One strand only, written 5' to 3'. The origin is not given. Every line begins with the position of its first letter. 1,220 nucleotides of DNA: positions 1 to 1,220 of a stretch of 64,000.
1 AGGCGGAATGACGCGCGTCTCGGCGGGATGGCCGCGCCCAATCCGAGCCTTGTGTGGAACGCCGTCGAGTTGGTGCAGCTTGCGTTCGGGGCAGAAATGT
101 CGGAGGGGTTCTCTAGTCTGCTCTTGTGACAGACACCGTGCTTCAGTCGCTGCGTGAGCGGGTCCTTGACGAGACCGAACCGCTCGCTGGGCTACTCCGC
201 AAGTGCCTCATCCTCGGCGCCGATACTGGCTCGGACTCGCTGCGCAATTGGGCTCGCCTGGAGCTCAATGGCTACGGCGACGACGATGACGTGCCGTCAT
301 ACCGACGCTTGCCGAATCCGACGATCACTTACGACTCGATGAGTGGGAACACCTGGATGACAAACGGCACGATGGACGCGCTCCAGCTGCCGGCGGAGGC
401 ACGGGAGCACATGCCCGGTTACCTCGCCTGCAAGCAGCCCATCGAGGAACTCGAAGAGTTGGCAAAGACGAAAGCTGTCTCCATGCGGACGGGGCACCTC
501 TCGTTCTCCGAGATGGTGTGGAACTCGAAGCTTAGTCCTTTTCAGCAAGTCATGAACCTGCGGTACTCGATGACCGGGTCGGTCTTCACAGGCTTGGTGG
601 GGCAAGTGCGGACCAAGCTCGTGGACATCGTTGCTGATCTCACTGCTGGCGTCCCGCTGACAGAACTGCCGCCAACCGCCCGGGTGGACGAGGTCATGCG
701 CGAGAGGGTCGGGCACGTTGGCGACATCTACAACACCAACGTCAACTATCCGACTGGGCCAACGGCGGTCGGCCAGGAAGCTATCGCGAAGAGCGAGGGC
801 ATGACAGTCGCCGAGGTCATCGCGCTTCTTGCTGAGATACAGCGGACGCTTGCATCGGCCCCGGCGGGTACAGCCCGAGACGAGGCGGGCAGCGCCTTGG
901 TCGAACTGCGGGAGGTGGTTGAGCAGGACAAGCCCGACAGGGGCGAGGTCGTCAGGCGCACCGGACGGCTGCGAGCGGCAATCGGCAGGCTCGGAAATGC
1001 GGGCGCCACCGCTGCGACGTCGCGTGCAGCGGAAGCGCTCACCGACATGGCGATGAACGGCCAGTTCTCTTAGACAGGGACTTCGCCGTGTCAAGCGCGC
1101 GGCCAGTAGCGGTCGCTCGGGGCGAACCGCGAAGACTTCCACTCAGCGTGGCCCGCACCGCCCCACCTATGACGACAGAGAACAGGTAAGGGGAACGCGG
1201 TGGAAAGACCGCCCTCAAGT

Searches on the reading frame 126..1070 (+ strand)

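Call 48: search_protein_families(library=padloc, proteins=[window:126-1070:+], max_evalue=0.001)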
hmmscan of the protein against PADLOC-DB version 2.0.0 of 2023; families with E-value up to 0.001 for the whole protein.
window:126-1070:+ (315 aa): 1 family
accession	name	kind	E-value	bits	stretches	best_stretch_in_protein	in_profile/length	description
PDLC02334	AbiTii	-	1e-33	115.3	1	6-175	3-163/185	AbiTii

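Call 49: search_protein_families(library=pfam, proteins=[window:126-1070:+], max_evalue=0.001)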
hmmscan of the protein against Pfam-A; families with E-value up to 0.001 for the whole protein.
window:126-1070:+ (315 aa): 1 family
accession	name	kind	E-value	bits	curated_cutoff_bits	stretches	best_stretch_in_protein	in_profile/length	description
PF18864.6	AbiTii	-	2.3e-31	109.9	27.6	1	6-177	3-168/189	AbiTii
